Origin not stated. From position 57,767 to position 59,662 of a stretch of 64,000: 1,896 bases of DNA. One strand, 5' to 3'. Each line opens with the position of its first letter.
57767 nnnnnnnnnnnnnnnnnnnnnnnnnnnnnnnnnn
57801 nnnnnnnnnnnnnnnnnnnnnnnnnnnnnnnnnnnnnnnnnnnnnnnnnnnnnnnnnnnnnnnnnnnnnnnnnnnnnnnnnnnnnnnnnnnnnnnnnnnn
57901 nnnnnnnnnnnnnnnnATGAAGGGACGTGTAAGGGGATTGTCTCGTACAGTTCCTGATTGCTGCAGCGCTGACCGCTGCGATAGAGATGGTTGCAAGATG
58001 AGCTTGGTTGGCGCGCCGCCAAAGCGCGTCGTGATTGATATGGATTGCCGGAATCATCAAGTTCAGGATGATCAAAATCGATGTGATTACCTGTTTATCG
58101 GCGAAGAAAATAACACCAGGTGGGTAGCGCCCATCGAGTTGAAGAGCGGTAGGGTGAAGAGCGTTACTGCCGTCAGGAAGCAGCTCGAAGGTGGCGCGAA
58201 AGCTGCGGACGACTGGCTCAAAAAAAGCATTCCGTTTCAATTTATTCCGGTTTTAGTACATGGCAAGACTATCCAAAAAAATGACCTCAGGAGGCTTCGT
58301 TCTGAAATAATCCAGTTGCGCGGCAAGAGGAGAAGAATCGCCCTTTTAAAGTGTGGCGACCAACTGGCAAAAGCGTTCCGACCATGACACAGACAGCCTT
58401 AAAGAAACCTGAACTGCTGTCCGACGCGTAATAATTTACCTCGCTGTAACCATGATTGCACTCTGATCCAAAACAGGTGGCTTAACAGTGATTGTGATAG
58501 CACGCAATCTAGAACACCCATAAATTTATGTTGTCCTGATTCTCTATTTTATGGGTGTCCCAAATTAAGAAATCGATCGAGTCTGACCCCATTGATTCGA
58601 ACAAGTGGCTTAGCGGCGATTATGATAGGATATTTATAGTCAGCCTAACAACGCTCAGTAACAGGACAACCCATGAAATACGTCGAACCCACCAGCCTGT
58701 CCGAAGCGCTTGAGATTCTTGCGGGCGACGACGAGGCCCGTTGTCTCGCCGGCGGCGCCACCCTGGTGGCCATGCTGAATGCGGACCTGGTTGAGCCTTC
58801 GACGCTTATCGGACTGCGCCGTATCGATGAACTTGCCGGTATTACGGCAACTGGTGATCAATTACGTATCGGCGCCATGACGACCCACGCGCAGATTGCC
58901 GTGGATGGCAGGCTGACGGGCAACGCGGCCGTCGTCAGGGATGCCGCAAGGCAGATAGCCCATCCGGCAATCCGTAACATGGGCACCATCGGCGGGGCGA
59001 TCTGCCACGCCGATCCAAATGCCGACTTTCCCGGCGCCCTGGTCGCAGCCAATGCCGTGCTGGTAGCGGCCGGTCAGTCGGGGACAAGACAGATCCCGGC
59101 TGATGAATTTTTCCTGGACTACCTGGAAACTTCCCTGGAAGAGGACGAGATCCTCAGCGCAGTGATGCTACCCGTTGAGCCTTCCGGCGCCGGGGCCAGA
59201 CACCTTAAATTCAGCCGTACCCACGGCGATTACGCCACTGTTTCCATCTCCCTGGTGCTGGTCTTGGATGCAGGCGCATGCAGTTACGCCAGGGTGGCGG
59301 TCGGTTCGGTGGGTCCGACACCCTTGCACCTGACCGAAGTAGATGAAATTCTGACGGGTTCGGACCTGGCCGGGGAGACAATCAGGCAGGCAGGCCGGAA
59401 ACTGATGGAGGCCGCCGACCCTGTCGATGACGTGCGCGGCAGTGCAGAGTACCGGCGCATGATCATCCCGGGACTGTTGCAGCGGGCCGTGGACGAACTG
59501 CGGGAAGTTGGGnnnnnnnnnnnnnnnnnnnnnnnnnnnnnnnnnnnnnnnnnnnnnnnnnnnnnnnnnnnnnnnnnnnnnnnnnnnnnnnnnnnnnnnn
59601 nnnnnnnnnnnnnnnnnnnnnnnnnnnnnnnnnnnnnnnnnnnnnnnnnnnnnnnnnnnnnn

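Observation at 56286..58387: Coupled ABC-type ATPase plus small Cys-rich PD-(D/E)xK-like protein: candidate uncharacterised two-gene defence module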

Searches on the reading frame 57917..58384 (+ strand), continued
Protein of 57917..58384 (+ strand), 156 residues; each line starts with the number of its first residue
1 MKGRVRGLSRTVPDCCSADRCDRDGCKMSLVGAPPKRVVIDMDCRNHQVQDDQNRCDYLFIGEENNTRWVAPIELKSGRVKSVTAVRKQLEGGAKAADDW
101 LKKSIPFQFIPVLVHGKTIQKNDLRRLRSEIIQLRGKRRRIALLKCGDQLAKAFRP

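Call 70: find_encoding_contigs(protein=P0020, flank=10000, max_places=2)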
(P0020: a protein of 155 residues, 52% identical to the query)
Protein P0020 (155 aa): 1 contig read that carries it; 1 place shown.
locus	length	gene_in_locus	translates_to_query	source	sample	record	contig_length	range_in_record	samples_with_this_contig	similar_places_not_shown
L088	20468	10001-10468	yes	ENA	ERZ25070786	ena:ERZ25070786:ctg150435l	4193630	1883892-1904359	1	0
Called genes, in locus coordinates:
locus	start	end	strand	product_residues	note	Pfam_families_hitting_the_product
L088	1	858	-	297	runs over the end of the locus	PF05721:PhyH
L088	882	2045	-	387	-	PF13173:AAA_14, PF13635:DUF4143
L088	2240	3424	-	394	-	PF13527:Acetyltransf_9, PF13530:SCP2_2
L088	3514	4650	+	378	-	PF13088:BNR_2 (faint), PF15892:BNR_4 (faint), PF02012:BNR (faint)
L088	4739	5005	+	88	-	-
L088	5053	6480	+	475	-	PF00884:Sulfatase, PF01663:Phosphodiest (faint), PF16347:SGSH_C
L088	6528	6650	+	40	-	PF13561:adh_short_C2 (weak)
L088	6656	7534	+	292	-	PF05721:PhyH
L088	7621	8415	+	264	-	PF05721:PhyH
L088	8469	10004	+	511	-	PF13175:AAA_15 (weak), PF13304:AAA_21, PF13175:AAA_15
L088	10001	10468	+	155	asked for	-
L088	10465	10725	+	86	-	PF06634:DUF1156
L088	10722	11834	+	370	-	PF00144:Beta-lactamase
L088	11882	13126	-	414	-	PF01663:Phosphodiest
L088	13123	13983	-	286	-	PF19089:DUF5777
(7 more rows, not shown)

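Call 76: search_protein_families(library=padloc, proteins=[L085:1603-4326:+, L085:4602-8165:+, L085:10474-10866:+, L085:10940-14557:+, L085:15219-16202:+, L085:16817-17974:+, L085:17982-18584:+], max_evalue=0.00001)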
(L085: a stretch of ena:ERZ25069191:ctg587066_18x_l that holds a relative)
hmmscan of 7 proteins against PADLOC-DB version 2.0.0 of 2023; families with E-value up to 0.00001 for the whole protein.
L085:1603-4326:+ (908 aa): 5 families
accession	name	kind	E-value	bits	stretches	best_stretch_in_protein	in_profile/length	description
PDLC02208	Ppl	-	1.5e-112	375.4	1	9-901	4-893/894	-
PDLC04135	mad3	-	1.8e-11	42.2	1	278-868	16-349/374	mads_3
PDLC02980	AriA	-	1e-09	36.8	1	614-847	119-303/304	-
PDLC04678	PDC-M49A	-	4.1e-09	33.3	0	804-845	569-611/681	-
PDLC04164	AriA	-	3.7e-06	24.7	0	796-856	186-245/253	-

L085:4602-8165:+ (1188 aa): 51 families (the best 25 are shown)
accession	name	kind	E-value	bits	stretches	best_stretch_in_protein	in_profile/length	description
PDLC00659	HmaA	-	0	1659.5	1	1-1186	2-1171/1176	SNF2 helicase / DEAD-box helicase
PDLC02620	DrmD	-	1.9e-120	401.6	1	96-733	92-686/1060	DrmD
PDLC02504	BrxHI|BrxHII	-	1.1e-93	312.9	2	526-1041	483-966/971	BrxHII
PDLC02500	BrxHI|BrxHII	-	2.5e-93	312.2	2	48-493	39-468/933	BrxHI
PDLC02621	DrmD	-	6.2e-93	310.7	1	107-662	125-668/1040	DrmD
PDLC02572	DrmA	-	1.2e-63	213.4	2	123-403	137-425/1043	DrmA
PDLC02632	DrmD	-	4.5e-60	201.9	2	123-405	142-430/662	DrmD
PDLC02623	DrmD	-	6e-53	177.9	2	526-760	528-750/1040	DrmD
PDLC02633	DrmD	-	6.6e-50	167.9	1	111-628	133-631/839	DrmD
PDLC02624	DrmD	-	9.7e-45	151.2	1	141-634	1-475/652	DrmD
PDLC02619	DrmD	-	8.5e-43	144.6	2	94-479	23-401/872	DrmD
PDLC02634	DrmD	-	8e-41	137.7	2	104-492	92-464/900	DrmD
PDLC02840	DpdE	-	5.6e-36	122.2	2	99-291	155-322/1091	DpdE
PDLC02843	DpdE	-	7.6e-36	121.4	2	96-292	151-318/1091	DpdE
PDLC02853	DpdE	-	1.1e-30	104.4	2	79-474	73-482/985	DpdE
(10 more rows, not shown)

L085:10474-10866:+ (131 aa): 0 families

L085:10940-14557:+ (1206 aa): 6 families
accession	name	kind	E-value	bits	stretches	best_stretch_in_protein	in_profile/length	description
PDLC00660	HmaB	-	0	1532.2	2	399-1190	187-958/967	DNA-adenine methylase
PDLC00661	HmaB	-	0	1431.8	2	398-1187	185-961/973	DNA-adenine methylase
PDLC03233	MTase_II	-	1.9e-35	120.6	1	702-1017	395-707/731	Type II methyltransferase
PDLC02189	DUF1156_MTase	-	1.7e-24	84.2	2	714-975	470-698/944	-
PDLC03352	MTase_II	-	5.4e-24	82.1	1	631-830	407-597/1023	Type II methyltransferase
PDLC03314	MTase_II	-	1e-14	51.6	1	707-957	460-681/944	Type II methyltransferase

L085:15219-16202:+ (328 aa): 0 families

L085:16817-17974:+ (386 aa): 67 families (the best 25 are shown)
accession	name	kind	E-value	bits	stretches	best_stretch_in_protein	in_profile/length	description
PDLC04611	PDC-M38A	-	1e-71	240.5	1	13-386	3-383/383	-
PDLC02336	AbiLi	-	4.3e-45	152.7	1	14-379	4-335/340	AbiLi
PDLC04610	PDC-M38A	-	2.7e-32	110.4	2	215-375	193-353/362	-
PDLC04607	PDC-M38A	-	2.8e-31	106.6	2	227-376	559-705/715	-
PDLC04608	PDC-M38A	-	5.2e-30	103.3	2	225-338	207-318/367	-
PDLC02980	AriA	-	1e-21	76.2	1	257-332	223-299/304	-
PDLC04609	PDC-M38A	-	3e-20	70.8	2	255-355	239-338/371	-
PDLC02979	AriA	-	2.1e-16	58.7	1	263-334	291-371/373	-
PDLC04389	PDC-M07A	-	7.1e-16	56.2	2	227-332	245-367/443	-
PDLC04178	HEC-01A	-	3.5e-15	53.9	1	8-85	5-80/399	-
PDLC04168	GajA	-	1.3e-14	51.9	1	266-338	251-324/570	-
PDLC04182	HEC-01A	-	2.4e-14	51.1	1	240-332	251-347/406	-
PDLC04180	HEC-01A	-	1.3e-13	48.9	1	270-336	253-321/382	-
PDLC02981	AriAB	-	1.5e-13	48.4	1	11-57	2-48/694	-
PDLC04393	PDC-M07A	-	3.4e-13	47.4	1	270-332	286-349/435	-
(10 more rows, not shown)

L085:17982-18584:+ (201 aa): 2 families
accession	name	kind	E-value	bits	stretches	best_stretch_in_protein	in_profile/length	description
PDLC04624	PDC-M38B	-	2.6e-37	126.7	1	5-200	13-218/220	-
PDLC04623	PDC-M38B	-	1.7e-21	75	1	5-200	3-218/219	-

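Call 84: find_encoding_contigs(protein=P0004, flank=10000, max_places=2)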
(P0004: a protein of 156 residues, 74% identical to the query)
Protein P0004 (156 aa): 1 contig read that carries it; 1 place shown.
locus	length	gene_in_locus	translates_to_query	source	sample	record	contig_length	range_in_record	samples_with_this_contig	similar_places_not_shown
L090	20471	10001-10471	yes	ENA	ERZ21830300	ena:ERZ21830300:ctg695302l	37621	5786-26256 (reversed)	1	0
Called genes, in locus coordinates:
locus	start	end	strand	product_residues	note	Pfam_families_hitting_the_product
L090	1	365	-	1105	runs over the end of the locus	PF18731:HEPN_Swt1, PF04465:DUF499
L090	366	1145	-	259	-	PF08861:DUF1828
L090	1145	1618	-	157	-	-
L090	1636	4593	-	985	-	PF06634:DUF1156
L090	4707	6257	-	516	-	PF13020:NOV_C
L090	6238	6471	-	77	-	-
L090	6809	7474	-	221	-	-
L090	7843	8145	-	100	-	-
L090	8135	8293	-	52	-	-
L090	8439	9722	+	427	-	PF13175:AAA_15 (faint)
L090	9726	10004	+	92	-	-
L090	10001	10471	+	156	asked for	-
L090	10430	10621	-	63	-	-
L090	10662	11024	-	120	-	PF00120:Gln-synt_C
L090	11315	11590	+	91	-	-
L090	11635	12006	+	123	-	-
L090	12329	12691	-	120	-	PF00120:Gln-synt_C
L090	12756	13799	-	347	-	PF16952:Gln-synt_N_2, PF00120:Gln-synt_C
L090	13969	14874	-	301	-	PF00106:adh_short, PF08659:KR, PF13561:adh_short_C2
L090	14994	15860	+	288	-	PF01522:Polysacc_deac_1 (weak)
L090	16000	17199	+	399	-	PF00682:HMGL-like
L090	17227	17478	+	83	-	-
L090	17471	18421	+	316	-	PF02558:ApbA, PF08546:ApbA_C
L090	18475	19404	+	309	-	PF02558:ApbA, PF08546:ApbA_C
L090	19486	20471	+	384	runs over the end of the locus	PF01321:Creatinase_N (weak), PF00557:Peptidase_M24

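Call 85: list_cluster_members(proteins=[P0011, P0023, P0044, P0058, P0064, P0074, P0176])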
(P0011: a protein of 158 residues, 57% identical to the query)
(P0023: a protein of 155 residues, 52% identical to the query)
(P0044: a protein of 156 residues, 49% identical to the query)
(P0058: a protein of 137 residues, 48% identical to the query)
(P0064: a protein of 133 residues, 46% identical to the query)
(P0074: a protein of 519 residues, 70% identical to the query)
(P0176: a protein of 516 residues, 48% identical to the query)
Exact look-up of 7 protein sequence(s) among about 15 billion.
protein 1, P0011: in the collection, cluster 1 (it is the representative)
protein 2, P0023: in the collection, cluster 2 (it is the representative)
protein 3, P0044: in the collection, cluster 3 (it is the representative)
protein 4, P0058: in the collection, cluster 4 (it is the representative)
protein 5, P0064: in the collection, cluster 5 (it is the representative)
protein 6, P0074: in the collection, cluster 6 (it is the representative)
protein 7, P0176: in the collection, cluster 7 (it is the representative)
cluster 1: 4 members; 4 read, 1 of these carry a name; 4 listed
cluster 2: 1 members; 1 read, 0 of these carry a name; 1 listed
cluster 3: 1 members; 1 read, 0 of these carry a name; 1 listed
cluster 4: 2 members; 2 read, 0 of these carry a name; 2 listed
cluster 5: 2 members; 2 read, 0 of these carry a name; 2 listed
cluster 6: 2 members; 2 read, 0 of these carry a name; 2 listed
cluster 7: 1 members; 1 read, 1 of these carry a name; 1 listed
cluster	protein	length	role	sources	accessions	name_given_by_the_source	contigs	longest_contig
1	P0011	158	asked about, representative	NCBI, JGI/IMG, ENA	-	hypothetical protein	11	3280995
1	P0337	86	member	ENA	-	-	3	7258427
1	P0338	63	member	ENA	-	-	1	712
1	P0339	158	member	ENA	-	-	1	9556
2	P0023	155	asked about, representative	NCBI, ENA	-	-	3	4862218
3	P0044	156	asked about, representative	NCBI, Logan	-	-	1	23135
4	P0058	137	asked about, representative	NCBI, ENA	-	-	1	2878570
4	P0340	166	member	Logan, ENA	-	-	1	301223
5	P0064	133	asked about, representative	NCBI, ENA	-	-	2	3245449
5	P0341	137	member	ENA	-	-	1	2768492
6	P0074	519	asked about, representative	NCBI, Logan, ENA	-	-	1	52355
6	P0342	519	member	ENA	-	-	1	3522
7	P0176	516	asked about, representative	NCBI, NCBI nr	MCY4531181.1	MAG: AAA family ATPase [Gammaproteobacteria bacterium] | AAA family ATPase [Gammaproteobacteria bacterium]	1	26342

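Call 89: find_related_loci(query=A1, collection=viral_contigs, flank=8000)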
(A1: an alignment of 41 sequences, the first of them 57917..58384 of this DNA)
Query A1 (156 aa) in viral_contigs; peptide patterns used: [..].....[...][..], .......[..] (x = any residue, [..] = any of these).
28 stretches matched a pattern, but none encodes a relative of the query by tblastn (E <= 1e-3).

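Call 90: find_related_loci(query=A1, collection=metagenome_contigs, flank=3000)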
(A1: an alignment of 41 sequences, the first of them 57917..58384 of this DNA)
Query A1 (156 aa) in metagenome_contigs; peptide patterns used: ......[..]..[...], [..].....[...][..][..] (x = any residue, [..] = any of these).
69 stretches matched a pattern; 12 encode a relative of the query (tblastn E <= 1e-3); 12 distinct loci.
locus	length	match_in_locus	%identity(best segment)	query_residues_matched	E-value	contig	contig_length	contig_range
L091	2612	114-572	56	1-154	3e-55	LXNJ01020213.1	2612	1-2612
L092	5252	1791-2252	51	1-155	5e-52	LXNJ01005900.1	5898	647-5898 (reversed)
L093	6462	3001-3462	51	1-155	2e-50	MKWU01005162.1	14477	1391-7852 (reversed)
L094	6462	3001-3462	51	1-155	2e-50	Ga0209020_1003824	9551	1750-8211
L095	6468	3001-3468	44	1-155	7e-40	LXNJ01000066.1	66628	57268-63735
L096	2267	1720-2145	44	11-154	2e-39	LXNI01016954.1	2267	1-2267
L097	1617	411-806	44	16-150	5e-36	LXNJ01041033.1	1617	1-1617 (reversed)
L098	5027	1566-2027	41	1-154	2e-32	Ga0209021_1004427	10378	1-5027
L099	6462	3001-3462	41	1-154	2e-32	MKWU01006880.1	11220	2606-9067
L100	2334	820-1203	34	18-146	7e-19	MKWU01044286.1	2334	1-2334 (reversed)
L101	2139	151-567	30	16-155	1e-16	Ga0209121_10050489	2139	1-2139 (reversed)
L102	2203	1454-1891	29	5-155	2e-11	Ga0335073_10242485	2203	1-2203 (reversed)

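Call 98: fold_search(model_id=the predicted structure, library=viral)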
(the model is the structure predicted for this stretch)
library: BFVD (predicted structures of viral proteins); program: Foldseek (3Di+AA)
matches with E <= 10: 836; with E <= 0.001: 0
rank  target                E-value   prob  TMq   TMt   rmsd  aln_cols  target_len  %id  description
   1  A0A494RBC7            9.2e-03  0.77  0.31  0.32   6.3       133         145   14  (no name in the UniProt tables at hand)
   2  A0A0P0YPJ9            1.3e-02  0.84  0.34  0.12   7.7       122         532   11  (no name in the UniProt tables at hand)
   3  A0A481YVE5            1.4e-02  0.98  0.39  0.33   4.4       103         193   14  Uncharacterized protein [Marseillevirus LCMAC102]
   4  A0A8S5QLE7            1.7e-02  0.92  0.35  0.22   5.5       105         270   18  Restriction endonuclease [Siphoviridae sp. ctVCm11]
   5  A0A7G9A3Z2            1.8e-02  0.80  0.31  0.19   5.8       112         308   11  Uncharacterized protein [Bacteriophage sp.]
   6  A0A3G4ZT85            2.2e-02  0.60  0.25  0.19   4.6        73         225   11  Uncharacterized protein [Edafosvirus sp.]
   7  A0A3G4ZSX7            2.7e-02  0.85  0.29  0.07   4.1        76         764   14  Superfamily II DNA or RNA helicase [Terrestrivirus sp.]
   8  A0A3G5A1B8            2.8e-02  0.63  0.28  0.22   5.2        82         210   12  Uncharacterized protein [Harvfovirus sp.]
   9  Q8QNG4                3.4e-02  0.41  0.24  0.09  15.4        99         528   12  EsV-1-115 [Ectocarpus siliculosus virus 1 (isolate New Zealand/Kaikoura/1988)]
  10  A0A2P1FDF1            3.7e-02  0.82  0.31  0.29   3.7        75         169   16  (no name in the UniProt tables at hand)
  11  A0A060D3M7            3.7e-02  0.75  0.28  0.20   5.0        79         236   15  ORF20 [Bovine gammaherpesvirus 6]
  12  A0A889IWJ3            3.7e-02  0.47  0.25  0.15   5.2        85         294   13  Nuclear protein [Otarine gammaherpesvirus 4]
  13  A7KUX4                3.9e-02  0.72  0.35  0.22   4.5        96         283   11  (no name in the UniProt tables at hand)
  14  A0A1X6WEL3            4.4e-02  0.57  0.33  0.25   5.9       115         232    9  (no name in the UniProt tables at hand)
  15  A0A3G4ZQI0            4.4e-02  0.54  0.28  0.25   4.4        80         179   18  Uncharacterized protein [Terrestrivirus sp.]
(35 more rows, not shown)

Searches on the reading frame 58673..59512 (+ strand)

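Call 46: search_protein_families(library=pfam, proteins=[window:58673-59512:+], max_evalue=0.01)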
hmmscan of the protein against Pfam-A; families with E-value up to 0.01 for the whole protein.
window:58673-59512:+ (280 aa): 2 families
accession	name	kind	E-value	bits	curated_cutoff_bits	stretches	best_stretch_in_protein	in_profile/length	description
PF00941.27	FAD_binding_5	-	1.1e-48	165.7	27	1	2-168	4-169/170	FAD binding domain in molybdopterin dehydrogenase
PF03450.22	CO_deh_flav_C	-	3.7e-22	78.8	25.5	1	180-275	6-101/102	CO dehydrogenase flavoprotein C-terminal domain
